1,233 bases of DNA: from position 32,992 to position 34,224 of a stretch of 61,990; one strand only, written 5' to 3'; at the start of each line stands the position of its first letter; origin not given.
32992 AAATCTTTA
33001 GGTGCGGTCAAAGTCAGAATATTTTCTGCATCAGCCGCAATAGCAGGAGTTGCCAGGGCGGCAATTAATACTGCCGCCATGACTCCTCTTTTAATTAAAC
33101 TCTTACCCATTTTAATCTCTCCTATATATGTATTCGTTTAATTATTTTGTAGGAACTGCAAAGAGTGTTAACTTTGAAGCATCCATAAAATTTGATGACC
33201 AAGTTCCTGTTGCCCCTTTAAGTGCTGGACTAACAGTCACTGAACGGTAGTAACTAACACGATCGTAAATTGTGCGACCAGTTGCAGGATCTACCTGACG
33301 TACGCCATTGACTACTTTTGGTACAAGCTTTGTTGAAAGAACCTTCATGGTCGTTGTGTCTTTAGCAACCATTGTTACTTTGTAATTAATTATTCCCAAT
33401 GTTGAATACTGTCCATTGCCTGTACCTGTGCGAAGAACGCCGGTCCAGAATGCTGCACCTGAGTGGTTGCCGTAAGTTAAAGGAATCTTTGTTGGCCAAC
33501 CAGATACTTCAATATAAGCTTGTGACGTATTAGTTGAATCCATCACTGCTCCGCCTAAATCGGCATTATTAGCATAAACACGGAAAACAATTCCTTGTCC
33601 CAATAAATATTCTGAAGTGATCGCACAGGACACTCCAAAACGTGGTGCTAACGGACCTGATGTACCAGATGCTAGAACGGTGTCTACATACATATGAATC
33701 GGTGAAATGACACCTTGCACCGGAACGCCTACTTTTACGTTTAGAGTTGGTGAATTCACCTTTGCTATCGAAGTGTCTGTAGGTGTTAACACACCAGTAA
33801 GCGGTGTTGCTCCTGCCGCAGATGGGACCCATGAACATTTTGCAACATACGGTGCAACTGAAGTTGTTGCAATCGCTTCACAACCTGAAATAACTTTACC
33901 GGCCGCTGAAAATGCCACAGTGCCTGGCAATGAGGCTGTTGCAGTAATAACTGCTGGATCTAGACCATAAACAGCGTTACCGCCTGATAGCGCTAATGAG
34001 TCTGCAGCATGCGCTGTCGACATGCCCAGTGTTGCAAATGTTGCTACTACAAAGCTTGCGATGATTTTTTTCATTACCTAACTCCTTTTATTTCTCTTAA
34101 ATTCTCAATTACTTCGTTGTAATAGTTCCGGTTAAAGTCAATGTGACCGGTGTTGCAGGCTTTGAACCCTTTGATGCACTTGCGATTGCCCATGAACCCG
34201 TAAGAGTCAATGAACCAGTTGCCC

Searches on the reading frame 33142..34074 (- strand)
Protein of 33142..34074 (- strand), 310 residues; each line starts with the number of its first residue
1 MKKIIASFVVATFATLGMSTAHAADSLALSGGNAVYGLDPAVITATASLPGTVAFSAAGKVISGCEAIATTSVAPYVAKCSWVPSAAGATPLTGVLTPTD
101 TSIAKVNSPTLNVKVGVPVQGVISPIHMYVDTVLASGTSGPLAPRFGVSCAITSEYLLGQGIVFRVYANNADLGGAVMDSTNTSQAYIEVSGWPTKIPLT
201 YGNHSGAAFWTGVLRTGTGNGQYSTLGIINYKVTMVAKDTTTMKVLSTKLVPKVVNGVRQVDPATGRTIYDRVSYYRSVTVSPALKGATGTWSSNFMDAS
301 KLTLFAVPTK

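Call 59: find_encoding_contigs(protein=window:33142-34074:-, flank=10000, max_places=10)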
Protein window:33142-34074:- (310 aa): 23 contigs read that carry it; 10 places shown.
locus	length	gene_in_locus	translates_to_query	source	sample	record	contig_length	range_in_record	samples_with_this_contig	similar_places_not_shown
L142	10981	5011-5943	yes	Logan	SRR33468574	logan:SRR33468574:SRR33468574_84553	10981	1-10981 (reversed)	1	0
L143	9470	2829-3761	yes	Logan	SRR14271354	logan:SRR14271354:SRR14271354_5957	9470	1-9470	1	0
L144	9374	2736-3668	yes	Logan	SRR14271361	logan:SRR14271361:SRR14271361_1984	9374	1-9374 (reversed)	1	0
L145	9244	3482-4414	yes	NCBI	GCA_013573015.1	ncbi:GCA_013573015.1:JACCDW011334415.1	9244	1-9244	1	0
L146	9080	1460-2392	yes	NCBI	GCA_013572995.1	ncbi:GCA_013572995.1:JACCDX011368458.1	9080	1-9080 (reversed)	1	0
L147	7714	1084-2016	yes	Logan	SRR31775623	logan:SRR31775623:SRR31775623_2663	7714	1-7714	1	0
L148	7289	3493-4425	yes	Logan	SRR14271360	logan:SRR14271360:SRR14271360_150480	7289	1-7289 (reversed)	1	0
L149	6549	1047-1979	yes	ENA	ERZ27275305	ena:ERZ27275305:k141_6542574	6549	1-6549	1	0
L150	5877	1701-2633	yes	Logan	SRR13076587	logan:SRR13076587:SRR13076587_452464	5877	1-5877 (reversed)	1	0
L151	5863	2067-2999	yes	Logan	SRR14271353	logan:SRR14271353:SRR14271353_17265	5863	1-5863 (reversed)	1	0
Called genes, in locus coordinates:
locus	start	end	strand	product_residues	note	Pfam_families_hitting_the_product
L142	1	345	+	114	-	?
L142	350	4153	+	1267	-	PF04997:RNA_pol_Rpb1_1, PF00623:RNA_pol_Rpb1_2, PF04983:RNA_pol_Rpb1_3, PF05000:RNA_pol_Rpb1_4, PF04998:RNA_pol_Rpb1_5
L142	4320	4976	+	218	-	-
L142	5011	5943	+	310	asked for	-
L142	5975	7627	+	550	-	-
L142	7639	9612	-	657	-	PF03176:MMPL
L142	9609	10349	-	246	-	PF01048:PNP_UDP_1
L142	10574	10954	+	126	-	PF00164:Ribosom_S12_S23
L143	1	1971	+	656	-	?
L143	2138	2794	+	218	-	-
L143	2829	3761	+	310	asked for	-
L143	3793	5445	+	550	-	-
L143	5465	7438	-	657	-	PF03176:MMPL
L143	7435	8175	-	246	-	PF01048:PNP_UDP_1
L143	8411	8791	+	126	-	PF00164:Ribosom_S12_S23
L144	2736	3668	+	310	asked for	-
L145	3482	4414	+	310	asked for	-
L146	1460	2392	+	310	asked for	-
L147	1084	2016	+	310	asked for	-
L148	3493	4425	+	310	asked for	-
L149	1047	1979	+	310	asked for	-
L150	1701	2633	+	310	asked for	-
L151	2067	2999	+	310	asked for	-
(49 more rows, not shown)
